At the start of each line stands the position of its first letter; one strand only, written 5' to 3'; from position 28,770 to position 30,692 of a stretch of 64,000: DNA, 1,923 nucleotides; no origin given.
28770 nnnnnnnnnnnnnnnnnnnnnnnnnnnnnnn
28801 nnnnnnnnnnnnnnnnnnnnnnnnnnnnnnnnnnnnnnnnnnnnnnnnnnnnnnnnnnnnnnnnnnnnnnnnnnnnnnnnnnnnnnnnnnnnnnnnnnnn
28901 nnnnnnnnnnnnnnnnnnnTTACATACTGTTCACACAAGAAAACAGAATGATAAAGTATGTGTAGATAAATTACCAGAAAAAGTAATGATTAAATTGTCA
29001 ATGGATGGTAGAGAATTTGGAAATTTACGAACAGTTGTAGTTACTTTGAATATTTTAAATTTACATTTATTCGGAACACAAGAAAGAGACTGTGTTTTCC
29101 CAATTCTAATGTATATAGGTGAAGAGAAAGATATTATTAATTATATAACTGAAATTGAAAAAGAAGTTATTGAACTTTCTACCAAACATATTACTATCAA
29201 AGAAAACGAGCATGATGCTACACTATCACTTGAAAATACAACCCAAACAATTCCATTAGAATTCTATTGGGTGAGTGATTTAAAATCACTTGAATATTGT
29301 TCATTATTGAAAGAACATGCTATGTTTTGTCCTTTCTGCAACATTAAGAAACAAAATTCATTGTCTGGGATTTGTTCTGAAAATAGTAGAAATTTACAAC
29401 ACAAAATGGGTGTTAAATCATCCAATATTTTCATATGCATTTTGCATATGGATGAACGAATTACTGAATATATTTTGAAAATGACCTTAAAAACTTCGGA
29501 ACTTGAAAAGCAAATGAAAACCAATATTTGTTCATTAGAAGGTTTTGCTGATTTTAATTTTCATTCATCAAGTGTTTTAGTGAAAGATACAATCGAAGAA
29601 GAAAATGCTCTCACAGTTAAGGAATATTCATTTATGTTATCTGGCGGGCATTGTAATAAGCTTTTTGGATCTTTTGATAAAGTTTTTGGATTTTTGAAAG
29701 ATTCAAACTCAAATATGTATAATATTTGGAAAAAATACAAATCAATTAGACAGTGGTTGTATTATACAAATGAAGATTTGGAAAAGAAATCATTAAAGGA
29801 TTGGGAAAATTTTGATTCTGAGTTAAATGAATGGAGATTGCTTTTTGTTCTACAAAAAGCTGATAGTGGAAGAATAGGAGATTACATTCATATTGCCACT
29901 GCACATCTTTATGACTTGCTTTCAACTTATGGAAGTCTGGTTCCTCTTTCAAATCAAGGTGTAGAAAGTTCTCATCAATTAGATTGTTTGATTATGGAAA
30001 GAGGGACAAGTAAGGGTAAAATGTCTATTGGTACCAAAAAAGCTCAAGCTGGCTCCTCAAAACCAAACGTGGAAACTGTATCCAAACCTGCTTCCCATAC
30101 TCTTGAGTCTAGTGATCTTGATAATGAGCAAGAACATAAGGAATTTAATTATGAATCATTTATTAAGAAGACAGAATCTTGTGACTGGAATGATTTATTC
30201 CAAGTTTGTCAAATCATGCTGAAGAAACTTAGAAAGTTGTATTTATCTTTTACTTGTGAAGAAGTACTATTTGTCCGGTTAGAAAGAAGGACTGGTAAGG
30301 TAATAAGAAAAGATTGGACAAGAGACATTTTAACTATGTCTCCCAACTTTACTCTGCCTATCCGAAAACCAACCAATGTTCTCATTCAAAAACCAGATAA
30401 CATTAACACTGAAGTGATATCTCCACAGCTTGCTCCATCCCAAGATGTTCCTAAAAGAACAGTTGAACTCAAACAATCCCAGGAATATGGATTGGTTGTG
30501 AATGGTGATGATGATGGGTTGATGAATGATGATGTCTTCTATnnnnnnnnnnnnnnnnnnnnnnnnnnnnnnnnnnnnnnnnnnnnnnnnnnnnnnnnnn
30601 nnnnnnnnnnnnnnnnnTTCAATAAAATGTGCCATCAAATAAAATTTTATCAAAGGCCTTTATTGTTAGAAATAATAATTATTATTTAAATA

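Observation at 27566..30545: SAM-domain start and ~540-aa C-terminal ORF of unknown family spanning the gap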

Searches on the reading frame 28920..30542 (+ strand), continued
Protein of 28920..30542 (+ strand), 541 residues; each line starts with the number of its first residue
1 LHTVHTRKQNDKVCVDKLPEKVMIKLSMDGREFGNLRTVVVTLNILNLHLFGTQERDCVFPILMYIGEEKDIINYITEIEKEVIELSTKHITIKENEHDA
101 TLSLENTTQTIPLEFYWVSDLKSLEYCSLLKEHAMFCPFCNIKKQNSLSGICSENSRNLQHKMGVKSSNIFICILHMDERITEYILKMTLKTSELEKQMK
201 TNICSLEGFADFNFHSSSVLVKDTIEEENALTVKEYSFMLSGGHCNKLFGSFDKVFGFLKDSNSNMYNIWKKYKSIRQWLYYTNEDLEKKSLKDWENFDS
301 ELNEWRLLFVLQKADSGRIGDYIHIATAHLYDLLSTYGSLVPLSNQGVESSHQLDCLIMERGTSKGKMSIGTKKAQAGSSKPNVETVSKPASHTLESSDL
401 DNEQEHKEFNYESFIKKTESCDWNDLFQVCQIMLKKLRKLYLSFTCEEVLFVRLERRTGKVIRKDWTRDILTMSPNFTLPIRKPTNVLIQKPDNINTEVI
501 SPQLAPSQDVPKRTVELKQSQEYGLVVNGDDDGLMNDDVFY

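Call 71: list_cluster_members(proteins=[P0008, P0020, P0021, P0022, P0024, P0037, P0044, P0046, P0074, P0100])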
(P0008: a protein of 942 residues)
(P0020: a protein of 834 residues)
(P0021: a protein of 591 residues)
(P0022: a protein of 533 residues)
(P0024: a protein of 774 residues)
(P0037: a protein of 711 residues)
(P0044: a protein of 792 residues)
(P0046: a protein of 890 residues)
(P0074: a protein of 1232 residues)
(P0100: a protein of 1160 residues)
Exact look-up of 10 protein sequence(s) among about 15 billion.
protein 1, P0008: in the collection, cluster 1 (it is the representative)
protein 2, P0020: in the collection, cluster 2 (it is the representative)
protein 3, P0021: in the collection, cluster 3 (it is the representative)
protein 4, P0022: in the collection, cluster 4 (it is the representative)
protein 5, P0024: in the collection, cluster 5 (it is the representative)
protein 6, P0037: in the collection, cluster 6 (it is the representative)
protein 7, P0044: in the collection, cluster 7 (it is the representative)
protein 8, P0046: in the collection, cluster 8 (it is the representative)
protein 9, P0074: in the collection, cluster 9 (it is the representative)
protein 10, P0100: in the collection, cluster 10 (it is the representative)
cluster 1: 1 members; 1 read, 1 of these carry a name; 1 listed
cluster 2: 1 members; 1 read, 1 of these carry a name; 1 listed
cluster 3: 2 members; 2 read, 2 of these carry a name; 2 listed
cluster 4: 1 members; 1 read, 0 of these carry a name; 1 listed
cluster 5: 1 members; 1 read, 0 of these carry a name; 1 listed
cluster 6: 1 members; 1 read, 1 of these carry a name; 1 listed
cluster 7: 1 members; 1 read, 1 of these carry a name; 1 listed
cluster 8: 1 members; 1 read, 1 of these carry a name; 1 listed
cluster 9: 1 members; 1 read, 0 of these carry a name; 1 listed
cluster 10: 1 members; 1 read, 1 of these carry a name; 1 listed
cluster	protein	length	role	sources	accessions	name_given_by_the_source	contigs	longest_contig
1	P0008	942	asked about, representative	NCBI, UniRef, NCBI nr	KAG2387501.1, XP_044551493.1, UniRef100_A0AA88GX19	hypothetical protein C9374_001095 [Naegleria lovaniensis] | Uncharacterized protein n=1 Tax=Naegleria lovaniensis TaxID=51637 RepID=A0AA88GX19_NAELO | uncharacterized protein C9374_001095 [Naegleria lovaniensis]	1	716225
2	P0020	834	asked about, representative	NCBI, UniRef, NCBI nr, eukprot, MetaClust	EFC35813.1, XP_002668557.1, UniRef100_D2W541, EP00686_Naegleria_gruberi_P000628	predicted protein [Naegleria gruberi] | Predicted protein n=1 Tax=Naegleria gruberi TaxID=5762 RepID=D2W541_NAEGR | uncharacterized protein NAEGRDRAFT_82344 [Naegleria gruberi]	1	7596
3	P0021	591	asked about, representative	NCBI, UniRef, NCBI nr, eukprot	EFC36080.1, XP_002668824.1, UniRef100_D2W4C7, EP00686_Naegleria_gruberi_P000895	predicted protein [Naegleria gruberi] | Predicted protein n=1 Tax=Naegleria gruberi TaxID=5762 RepID=D2W4C7_NAEGR | uncharacterized protein NAEGRDRAFT_76258 [Naegleria gruberi]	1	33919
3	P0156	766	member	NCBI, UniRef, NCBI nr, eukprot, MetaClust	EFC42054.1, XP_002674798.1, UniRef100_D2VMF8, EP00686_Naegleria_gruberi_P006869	predicted protein [Naegleria gruberi] | Predicted protein n=1 Tax=Naegleria gruberi TaxID=5762 RepID=D2VMF8_NAEGR | uncharacterized protein NAEGRDRAFT_70118 [Naegleria gruberi]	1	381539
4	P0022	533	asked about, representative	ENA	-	-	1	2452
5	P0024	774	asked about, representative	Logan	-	-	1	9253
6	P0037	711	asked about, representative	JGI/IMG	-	hypothetical protein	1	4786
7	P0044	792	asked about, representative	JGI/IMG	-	hypothetical protein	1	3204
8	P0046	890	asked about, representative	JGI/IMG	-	hypothetical protein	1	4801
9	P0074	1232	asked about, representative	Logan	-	-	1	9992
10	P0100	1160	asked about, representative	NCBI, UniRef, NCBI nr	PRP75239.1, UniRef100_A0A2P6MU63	hypothetical protein PROFUN_15917 [Planoprotostelium fungivorum] | Uncharacterized protein n=1 Tax=Planoprotostelium fungivorum TaxID=1890364 ...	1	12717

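Call 73: find_encoding_contigs(protein=P0008, flank=10000, max_places=3)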
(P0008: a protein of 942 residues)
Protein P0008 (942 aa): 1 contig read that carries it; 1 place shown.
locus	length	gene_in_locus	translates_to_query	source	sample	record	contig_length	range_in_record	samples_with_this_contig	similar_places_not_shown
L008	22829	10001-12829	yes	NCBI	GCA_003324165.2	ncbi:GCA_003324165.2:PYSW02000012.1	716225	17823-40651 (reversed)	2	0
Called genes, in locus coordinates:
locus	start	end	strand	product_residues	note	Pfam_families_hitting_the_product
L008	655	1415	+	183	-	PF00009:GTP_EFTU (weak), PF00025:Arf, PF00071:Ras, PF01926:MMR_HSR1 (weak), PF08477:Roc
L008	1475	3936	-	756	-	PF03715:Noc2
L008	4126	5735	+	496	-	PF00437:T2SSE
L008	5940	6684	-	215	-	-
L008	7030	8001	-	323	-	-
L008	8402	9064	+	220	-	-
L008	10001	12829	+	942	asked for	-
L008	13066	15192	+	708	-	PF00172:Zn_clus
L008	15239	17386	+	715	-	PF00172:Zn_clus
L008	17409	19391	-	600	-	PF04916:Phospholip_B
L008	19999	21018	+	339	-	-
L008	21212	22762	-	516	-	PF02113:Peptidase_S13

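Call 81: find_encoding_contigs(protein=P0156, flank=10000, max_places=4)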
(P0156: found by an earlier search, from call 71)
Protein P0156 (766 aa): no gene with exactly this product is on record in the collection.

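Call 82: find_encoding_contigs(protein=P0021, flank=10000, max_places=4)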
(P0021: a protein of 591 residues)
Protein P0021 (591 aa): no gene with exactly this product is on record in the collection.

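Call 97: search_protein_families(library=pfam, alignment_id=A2, max_evalue=1)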
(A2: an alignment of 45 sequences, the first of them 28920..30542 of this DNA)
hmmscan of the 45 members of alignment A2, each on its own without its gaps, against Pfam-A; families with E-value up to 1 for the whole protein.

A. member 1, window:28920-30542:+ (541 aa): 1 family
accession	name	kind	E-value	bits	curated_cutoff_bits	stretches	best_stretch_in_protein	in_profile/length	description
PF08600.16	NuBaID_C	-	0.089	13.3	20.2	1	128-166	50-89/103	NuBaID, C-terminal domain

B. families by the number of members that match (of 45 scanned): 39 families (the first 25 are shown)
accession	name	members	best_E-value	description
PF06918.19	DUF1280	3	1.9e-05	Protein of unknown function (DUF1280)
PF02902.25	Peptidase_C48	2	7e-16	Ulp1 protease family, C-terminal catalytic domain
PF00172.23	Zn_clus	1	4.4e-10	Fungal Zn(2)-Cys(6) binuclear cluster domain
PF12940.12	RAG1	1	5.1e-05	Recombination-activation protein 1 (RAG1), recombinase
PF18074.6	PriA_C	1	0.0014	Primosomal protein N C-terminal domain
PF02992.20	Transposase_21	1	0.0079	Transposase family tnp2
PF15446.12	zf-PHD-like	1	0.016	PHD/FYVE-zinc-finger like domain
PF25445.1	CCHC_ZFPM2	1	0.018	ZFPM2-like CCHC zinc finger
PF23188.1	THU_Piezo1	1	0.021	Piezo1-like, transmembrane helical unit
PF17192.9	MukF_M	1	0.031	MukF middle domain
PF21361.3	Sina_ZnF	1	0.034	Sina, zinc finger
PF20936.3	GCIP_C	1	0.034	Grap2 and cyclin-D-interacting, C-terminal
PF21290.4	UBA_BIRC2-3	1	0.035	BIRC2/3-like, UBA domain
PF06859.18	Bin3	1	0.038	Bicoid-interacting protein 3 (Bin3)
PF01780.25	Ribosomal_L37ae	1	0.041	Ribosomal L37ae protein family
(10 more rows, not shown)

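Call 101: list_cluster_members(proteins=[P0023, P0026, P0032, P0045, P0054, P0058, P0080, P0086, P0116, P0119])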
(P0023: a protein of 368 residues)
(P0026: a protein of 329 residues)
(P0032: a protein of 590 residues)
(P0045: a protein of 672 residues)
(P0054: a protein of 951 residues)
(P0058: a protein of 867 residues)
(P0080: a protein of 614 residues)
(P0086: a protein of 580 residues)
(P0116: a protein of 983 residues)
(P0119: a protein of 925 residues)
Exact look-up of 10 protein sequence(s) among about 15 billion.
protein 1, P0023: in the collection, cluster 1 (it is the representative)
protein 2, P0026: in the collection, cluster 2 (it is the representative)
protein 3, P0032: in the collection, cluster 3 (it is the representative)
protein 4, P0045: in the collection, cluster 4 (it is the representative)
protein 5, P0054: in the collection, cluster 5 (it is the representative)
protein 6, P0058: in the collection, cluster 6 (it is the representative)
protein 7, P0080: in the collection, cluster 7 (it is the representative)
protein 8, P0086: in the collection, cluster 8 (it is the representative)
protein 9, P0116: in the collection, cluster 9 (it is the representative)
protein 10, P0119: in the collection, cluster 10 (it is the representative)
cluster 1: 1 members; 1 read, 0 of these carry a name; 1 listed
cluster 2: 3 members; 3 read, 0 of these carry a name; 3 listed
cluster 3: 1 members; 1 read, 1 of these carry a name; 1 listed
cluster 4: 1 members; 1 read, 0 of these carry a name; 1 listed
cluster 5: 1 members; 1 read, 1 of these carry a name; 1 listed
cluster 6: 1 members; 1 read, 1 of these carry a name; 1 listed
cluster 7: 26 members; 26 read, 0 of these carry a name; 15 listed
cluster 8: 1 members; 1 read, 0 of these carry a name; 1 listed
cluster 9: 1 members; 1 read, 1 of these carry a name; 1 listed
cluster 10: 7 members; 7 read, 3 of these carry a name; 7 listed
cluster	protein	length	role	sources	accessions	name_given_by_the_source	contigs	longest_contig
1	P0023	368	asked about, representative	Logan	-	-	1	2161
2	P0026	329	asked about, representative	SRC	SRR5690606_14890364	-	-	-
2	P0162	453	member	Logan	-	-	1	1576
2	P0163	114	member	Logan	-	-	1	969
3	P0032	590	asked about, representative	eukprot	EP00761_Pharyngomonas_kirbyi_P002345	gb/GECH01002349.1/.p1 GENE.gb/GECH01002349.1/~~gb/GECH01002349.1/.p1 ORF type:complete ...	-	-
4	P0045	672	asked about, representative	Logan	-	-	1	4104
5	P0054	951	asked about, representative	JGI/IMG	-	hypothetical protein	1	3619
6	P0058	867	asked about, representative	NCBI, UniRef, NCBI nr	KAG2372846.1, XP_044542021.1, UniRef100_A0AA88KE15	hypothetical protein C9374_013126 [Naegleria lovaniensis] | Uncharacterized protein n=1 Tax=Naegleria lovaniensis TaxID=51637 RepID=A0AA88KE15_NAELO | uncharacterized protein C9374_013126 [Naegleria lovaniensis]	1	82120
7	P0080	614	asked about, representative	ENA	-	-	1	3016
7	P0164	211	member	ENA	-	-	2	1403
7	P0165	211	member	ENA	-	-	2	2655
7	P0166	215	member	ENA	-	-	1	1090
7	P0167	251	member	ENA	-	-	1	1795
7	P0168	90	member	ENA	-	-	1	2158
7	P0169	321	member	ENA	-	-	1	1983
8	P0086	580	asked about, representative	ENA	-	-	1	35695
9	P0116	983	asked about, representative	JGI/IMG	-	hypothetical protein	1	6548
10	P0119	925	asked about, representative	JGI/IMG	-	hypothetical protein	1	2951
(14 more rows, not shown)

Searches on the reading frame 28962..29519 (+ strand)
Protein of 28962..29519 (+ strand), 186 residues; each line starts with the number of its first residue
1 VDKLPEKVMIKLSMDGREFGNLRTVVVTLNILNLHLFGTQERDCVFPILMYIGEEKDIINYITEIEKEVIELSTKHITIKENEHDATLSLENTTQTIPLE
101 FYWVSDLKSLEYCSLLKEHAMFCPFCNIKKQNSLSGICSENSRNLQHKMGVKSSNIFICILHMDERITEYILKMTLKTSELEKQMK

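Call 58: search_solved_structures(query=A3, max_evalue=10, show_alignments=4)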
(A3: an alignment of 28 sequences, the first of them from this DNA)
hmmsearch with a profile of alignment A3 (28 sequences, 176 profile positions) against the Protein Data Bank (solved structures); distinct sequences matched with E-value up to 10: 5.
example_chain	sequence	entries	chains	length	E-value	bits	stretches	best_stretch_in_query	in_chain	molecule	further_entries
6pqn_A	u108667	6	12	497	0.099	15.4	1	50-155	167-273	Putative DNA-mediated transposase | DNA-mediated transposase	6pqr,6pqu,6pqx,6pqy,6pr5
2fyh_A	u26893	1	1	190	0.83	12.4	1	43-74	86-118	putative integral membrane transport protein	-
6ncu_A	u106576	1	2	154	1.2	11.8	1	104-133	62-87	Interleukin-37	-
5hn1_A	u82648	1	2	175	1.5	11.5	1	69-133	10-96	Interleukin-37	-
1q1u_A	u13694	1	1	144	1.6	11.4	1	10-47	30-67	fibroblast growth factor homologous factor 1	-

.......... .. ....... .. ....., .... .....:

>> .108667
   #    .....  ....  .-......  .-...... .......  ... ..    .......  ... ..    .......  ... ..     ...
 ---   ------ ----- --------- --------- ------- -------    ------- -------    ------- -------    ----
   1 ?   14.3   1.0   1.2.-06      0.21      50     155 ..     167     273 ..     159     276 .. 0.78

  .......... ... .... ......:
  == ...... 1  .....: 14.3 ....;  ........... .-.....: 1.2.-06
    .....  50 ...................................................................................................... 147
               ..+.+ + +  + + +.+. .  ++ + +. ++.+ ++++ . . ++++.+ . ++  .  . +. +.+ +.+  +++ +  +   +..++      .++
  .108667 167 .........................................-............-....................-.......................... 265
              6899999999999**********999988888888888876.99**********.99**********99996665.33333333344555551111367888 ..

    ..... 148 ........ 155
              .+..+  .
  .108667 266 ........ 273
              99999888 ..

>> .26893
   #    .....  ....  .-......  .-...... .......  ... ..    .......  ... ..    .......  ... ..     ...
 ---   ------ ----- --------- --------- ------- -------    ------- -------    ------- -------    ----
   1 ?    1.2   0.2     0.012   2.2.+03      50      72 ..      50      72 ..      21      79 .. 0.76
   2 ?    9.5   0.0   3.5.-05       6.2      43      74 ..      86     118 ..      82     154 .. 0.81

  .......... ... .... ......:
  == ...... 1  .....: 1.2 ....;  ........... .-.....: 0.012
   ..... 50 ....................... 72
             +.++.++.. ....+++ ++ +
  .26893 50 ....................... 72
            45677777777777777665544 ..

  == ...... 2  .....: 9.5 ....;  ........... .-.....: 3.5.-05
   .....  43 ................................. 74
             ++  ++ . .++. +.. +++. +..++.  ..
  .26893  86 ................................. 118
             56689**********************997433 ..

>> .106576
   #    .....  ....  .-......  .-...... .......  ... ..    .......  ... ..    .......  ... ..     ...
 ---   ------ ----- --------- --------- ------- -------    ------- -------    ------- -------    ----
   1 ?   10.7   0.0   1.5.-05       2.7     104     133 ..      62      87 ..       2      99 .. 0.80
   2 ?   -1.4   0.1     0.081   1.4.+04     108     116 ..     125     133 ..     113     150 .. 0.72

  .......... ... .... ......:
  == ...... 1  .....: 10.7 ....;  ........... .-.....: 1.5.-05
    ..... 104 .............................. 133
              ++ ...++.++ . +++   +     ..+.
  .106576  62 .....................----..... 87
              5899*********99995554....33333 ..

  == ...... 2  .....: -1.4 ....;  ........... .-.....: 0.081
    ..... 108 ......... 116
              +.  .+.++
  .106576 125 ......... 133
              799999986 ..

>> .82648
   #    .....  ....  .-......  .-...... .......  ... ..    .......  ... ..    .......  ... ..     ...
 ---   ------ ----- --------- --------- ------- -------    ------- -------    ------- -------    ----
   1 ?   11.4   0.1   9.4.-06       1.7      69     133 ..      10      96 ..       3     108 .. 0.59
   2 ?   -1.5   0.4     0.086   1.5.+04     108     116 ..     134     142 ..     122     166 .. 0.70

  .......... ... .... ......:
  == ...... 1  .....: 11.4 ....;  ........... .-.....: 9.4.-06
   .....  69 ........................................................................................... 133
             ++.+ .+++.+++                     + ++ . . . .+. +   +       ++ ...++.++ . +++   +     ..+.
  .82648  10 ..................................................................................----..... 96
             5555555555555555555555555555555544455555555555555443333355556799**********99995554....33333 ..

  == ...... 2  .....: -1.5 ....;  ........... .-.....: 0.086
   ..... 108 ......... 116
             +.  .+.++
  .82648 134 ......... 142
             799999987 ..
